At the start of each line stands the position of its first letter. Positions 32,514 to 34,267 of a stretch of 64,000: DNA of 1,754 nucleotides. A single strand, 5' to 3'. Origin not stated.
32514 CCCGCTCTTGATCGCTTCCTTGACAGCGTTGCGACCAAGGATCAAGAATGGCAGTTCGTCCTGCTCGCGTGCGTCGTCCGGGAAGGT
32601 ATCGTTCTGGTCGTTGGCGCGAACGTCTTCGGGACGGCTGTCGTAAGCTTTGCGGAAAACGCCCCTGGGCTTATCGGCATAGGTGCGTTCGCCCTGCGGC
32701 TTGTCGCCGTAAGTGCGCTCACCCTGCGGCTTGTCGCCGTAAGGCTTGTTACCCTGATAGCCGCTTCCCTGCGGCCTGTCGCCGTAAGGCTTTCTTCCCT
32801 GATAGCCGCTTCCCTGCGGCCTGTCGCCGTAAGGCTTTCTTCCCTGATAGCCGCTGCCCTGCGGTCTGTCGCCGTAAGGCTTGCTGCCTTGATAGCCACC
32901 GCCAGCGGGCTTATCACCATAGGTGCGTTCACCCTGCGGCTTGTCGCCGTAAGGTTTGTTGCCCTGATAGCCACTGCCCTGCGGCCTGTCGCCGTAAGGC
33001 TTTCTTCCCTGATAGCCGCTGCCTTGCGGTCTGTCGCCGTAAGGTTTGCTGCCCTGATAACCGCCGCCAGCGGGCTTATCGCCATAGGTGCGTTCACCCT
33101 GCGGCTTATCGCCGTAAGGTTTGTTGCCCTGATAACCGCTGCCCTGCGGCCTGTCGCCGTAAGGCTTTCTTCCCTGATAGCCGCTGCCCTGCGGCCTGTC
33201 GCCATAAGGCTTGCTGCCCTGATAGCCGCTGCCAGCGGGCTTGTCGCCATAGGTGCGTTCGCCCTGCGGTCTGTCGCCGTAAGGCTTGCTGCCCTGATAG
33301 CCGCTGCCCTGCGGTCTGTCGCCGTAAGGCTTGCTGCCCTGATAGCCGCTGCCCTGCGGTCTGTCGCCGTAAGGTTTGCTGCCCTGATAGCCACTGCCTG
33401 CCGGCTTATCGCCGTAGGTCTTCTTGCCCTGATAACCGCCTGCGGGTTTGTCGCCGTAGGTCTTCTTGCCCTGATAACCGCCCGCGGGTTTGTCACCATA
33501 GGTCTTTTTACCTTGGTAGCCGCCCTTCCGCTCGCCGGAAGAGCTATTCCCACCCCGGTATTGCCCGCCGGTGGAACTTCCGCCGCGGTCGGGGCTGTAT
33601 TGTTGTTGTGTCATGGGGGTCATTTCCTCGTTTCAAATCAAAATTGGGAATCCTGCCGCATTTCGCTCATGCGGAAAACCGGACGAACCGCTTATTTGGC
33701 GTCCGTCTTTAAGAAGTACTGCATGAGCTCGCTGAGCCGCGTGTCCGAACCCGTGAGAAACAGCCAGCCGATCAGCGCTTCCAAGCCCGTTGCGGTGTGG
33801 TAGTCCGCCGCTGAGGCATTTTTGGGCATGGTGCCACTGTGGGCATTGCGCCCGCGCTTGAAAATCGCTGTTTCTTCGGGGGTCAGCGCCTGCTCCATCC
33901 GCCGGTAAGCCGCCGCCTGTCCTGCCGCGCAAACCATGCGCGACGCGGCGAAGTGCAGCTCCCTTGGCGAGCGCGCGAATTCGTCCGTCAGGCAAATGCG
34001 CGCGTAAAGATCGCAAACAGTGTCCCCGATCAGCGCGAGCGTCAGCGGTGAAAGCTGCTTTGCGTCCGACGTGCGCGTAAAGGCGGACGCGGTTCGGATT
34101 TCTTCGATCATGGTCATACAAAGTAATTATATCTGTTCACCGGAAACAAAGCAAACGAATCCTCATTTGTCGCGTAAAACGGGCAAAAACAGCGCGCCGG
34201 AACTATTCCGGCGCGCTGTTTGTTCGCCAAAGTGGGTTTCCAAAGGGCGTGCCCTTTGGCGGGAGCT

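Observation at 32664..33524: RlmB carries a 287-aa hierarchical G/Y/Q/S/R prion-like repeat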

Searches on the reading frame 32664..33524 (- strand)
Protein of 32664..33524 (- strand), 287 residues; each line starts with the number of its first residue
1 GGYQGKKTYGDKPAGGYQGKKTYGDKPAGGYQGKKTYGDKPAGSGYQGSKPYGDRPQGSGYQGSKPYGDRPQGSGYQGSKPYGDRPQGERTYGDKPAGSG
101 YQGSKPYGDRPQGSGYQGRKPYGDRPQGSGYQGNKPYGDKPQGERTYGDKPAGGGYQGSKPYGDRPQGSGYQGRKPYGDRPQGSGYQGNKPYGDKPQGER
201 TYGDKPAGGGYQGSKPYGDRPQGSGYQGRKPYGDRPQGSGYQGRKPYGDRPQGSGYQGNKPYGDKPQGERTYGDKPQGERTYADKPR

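Call 40: search_protein_representatives(protein=window:32664-33524:-)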
Query: 287 residues. Proteins with E-value up to 0.001 (for the whole library): 431; up to 1e-10: 86; up to 1e-30: 6. The best 150 are listed.
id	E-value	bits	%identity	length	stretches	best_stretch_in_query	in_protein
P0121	9.4e-51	189.6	41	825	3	50-279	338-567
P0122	1.5e-47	179.0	56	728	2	66-254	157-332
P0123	4.1e-38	148.0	60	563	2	123-280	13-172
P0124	2.3e-36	142.2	44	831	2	47-249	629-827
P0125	1.3e-33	133.2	47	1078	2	78-286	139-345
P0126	1.7e-32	129.5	24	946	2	34-280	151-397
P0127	3.1e-30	122.1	45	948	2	8-258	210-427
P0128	1.4e-29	119.9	41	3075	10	37-108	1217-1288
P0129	1.6e-29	119.7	39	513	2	75-281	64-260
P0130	1.1e-27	113.6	54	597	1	64-287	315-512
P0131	1.2e-26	110.3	34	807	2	45-276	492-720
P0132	5.2e-25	104.9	46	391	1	47-207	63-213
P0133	1.4e-24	103.5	40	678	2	66-286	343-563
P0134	1.6e-24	103.3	33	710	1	55-281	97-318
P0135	9.0e-23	97.6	36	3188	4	47-259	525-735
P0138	6.7e-21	91.4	62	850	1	55-285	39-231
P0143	1.6e-19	86.8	45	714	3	26-238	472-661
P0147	1.0e-17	81.0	53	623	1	41-278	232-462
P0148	2.7e-17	79.6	69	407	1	162-286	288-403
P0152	4.0e-16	75.7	57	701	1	34-277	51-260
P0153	8.1e-16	74.7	52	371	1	34-211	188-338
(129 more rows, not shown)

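Call 44: search_protein_families(library=pfam, alignment_id=A2, max_evalue=0.00001)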
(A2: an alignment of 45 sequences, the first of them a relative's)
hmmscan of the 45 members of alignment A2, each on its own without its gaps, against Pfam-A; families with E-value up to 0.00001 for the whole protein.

A. member 1, P0121 (825 aa): 1 family
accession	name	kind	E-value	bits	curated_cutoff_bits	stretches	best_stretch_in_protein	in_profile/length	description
PF00271.37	Helicase_C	-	2.1e-31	108.9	23.5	1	72-180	2-110/110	Helicase conserved C-terminal domain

B. families by the number of members that match (of 45 scanned): 29 families (the first 25 are shown)
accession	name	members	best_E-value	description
PF00271.37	Helicase_C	11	1.1e-34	Helicase conserved C-terminal domain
PF00270.35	DEAD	8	6.4e-49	DEAD/DEAH box helicase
PF00849.27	PseudoU_synth_2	8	2.1e-25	RNA pseudouridylate synthase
PF01479.30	S4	8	9e-12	S4 domain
PF04760.21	IF2_N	4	1.6e-24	Translation initiation factor IF-2, N-terminal region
PF04851.21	ResIII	4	3.6e-11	Type III restriction enzyme, res subunit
PF00009.33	GTP_EFTU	3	2e-39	Elongation factor Tu GTP binding domain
PF01926.29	MMR_HSR1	3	3.7e-12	50S ribosome-binding GTPase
PF22042.2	EF-G_D2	2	1.2e-23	Elongation factor G domain 2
PF08032.17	SpoU_sub_bind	2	2.2e-13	RNA 2'-O ribose methyltransferase substrate binding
PF01189.24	Methyltr_RsmB-F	1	1.5e-43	16S rRNA methyltransferase RsmB/F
PF00588.24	SpoU_methylase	1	7.2e-42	SpoU rRNA Methylase family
PF01872.23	RibD_C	1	1.7e-38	RibD C-terminal domain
PF11987.13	IF-2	1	7.1e-32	Translation-initiation factor 2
PF00590.25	TP_methylase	1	6.4e-31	Tetrapyrrole (Corrin/Porphyrin) Methylases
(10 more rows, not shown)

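Call 49: list_cluster_members(proteins=[P0121, P0122, P0123, P0130, P0138, P0143, P0147, P0148, P0152, P0153])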
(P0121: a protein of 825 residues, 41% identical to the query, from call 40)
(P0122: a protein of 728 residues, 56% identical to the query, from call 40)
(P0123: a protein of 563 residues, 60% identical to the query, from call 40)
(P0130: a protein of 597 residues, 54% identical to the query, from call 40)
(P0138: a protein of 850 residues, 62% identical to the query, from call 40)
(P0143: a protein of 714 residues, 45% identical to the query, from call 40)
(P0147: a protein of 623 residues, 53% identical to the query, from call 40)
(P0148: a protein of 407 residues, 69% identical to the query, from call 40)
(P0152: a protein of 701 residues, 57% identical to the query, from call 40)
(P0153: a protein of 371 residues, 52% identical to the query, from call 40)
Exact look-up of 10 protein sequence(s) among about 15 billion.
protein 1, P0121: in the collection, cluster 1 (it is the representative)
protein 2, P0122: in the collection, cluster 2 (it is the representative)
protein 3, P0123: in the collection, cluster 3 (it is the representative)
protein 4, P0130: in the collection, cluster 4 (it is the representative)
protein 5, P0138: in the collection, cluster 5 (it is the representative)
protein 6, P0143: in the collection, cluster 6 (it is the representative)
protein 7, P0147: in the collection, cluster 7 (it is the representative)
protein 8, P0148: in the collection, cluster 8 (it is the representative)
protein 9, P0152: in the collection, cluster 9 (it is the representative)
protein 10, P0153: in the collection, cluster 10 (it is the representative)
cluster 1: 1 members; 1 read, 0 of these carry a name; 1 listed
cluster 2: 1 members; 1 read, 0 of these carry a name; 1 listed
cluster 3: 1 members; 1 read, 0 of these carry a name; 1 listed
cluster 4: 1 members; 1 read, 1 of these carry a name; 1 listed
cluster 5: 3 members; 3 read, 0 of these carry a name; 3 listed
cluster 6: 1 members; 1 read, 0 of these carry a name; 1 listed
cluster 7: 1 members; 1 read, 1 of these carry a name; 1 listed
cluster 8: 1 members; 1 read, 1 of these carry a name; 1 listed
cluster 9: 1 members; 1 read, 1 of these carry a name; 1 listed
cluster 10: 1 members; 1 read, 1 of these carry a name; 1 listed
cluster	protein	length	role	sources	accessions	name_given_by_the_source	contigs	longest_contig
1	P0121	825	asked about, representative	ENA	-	-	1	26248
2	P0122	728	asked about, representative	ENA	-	-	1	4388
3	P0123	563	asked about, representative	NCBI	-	-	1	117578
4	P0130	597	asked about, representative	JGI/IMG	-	uncharacterized protein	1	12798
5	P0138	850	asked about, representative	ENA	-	-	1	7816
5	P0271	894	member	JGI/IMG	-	-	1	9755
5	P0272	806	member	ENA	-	-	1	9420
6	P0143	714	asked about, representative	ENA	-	-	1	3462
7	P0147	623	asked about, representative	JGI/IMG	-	translation initiation factor IF-2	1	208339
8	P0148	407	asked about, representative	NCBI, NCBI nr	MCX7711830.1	MAG: translation initiation factor IF-2 N-terminal domain-containing protein [Clostridia ... | translation initiation factor IF-2 N-terminal domain-containing protein [Clostridia ...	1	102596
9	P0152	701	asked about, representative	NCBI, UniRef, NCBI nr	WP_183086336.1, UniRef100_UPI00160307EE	hypothetical protein [Mycetocola tolaasinivorans] | hypothetical protein n=1 Tax=Mycetocola tolaasinivorans TaxID=76635 RepID=UPI00160307EE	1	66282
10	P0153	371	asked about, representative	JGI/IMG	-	superfamily II DNA/RNA helicase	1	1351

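Call 50: search_protein_families(library=pfam, proteins=[P0121, P0122, P0123, P0130, P0138, P0143, P0147, P0148, P0152, P0153], max_evalue=0.00001)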
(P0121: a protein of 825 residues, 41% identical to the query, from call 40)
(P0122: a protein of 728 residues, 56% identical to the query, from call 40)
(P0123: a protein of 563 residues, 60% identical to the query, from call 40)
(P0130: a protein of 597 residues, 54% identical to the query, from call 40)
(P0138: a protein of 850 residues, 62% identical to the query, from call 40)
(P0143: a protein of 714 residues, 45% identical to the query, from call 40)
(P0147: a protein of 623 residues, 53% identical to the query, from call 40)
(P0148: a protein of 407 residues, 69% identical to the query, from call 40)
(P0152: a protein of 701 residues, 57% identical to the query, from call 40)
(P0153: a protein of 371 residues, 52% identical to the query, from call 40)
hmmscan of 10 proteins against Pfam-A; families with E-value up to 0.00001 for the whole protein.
P0121 (825 aa): 1 family
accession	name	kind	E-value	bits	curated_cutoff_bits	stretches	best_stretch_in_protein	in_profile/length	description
PF00271.37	Helicase_C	-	2.1e-31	108.9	23.5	1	72-180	2-110/110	Helicase conserved C-terminal domain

P0122 (728 aa): 4 families
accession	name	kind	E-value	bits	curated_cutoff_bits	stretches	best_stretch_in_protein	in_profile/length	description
PF00009.33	GTP_EFTU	-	7.5e-36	123.9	26.5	1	509-665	5-183/188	Elongation factor Tu GTP binding domain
PF22042.2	EF-G_D2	-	1.4e-15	57.6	27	1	680-728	1-52/84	Elongation factor G domain 2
PF04760.21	IF2_N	-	1.7e-14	53.7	25.3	1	432-480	4-53/53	Translation initiation factor IF-2, N-terminal region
PF01926.29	MMR_HSR1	-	2.5e-11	44.1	21.9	1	510-615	2-113/113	50S ribosome-binding GTPase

P0123 (563 aa): 3 families
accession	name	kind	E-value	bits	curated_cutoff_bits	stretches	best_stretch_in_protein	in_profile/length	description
PF00588.24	SpoU_methylase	-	7.2e-42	143.3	29.7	1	413-552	2-142/142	SpoU rRNA Methylase family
PF08032.17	SpoU_sub_bind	-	2.2e-13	50.8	22.8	1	315-395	1-75/76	RNA 2'-O ribose methyltransferase substrate binding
PF02095.21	Extensin_1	-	8.2e-11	42.5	105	1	142-299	3-161/171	Extensin-like protein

P0130 (597 aa): 2 families
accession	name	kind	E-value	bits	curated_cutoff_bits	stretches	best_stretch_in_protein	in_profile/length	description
PF13509.12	S1_2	-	9.7e-27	93.3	21.8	1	8-64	5-61/61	S1 domain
PF17783.7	CvfB_WH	-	4.9e-19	68.3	22.9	1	234-290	2-58/58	CvfB-like winged helix domain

P0138 (850 aa): 7 families
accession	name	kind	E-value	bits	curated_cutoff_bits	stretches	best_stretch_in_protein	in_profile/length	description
PF00009.33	GTP_EFTU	-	2e-39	135.6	26.5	1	355-514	5-183/188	Elongation factor Tu GTP binding domain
PF11987.13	IF-2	-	7.1e-32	110.2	27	1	632-740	8-116/117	Translation-initiation factor 2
PF22042.2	EF-G_D2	-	1.2e-23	83.5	27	1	530-606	2-81/84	Elongation factor G domain 2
PF01926.29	MMR_HSR1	-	3.7e-12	46.8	21.9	1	356-462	2-113/113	50S ribosome-binding GTPase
PF04760.21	IF2_N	-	3.2e-10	40.1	25.3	1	277-324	4-52/53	Translation initiation factor IF-2, N-terminal region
PF03144.31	GTP_EFTU_D2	-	4.3e-07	30.7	30.3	0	772-829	1-60/73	Elongation factor Tu domain 2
PF00071.28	Ras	-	5.3e-06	26.5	21.6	0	357-514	3-157/162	Ras family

P0143 (714 aa): 3 families
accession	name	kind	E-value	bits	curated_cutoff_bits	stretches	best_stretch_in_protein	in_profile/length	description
PF00270.35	DEAD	-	3.6e-48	163.9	26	1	26-190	1-165/167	DEAD/DEAH box helicase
PF00271.37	Helicase_C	-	3.2e-33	114.7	23.5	1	227-334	2-110/110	Helicase conserved C-terminal domain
PF04851.21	ResIII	-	2.9e-06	27.7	22.5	1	41-186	25-163/164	Type III restriction enzyme, res subunit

P0147 (623 aa): 1 family
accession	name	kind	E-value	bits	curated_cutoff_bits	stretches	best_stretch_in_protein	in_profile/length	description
PF04760.21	IF2_N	-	1.6e-24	85.9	25.3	2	1-50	1-50/53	Translation initiation factor IF-2, N-terminal region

P0148 (407 aa): 1 family
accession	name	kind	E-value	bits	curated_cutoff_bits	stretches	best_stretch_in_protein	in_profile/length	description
PF04760.21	IF2_N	-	3.5e-15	55.9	25.3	1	1-51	1-51/53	Translation initiation factor IF-2, N-terminal region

P0152 (701 aa): 0 families

P0153 (371 aa): 1 family
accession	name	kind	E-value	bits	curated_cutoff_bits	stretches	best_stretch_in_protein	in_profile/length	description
PF00271.37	Helicase_C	-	6.5e-27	94.4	23.5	1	21-119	12-110/110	Helicase conserved C-terminal domain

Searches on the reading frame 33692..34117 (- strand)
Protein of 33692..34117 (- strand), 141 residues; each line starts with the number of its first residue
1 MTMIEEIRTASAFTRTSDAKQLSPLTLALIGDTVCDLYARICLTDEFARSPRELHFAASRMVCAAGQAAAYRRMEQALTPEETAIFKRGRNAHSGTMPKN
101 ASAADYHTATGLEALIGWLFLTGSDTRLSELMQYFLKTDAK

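Call 4: search_protein_families(library=pfam, proteins=[window:33692-34117:-], max_evalue=0.01)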
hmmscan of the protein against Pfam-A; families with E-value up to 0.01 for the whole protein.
window:33692-34117:- (141 aa): 1 family
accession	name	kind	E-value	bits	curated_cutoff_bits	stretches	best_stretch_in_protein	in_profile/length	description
PF00636.31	Ribonuclease_3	-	2.4e-19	70.4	27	1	26-123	2-101/102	Ribonuclease III domain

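Call 5: search_protein_families(library=ncbifam, proteins=[window:33692-34117:-], max_evalue=0.01)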
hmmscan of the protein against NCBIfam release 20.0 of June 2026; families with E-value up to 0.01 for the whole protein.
window:33692-34117:- (141 aa): 0 families
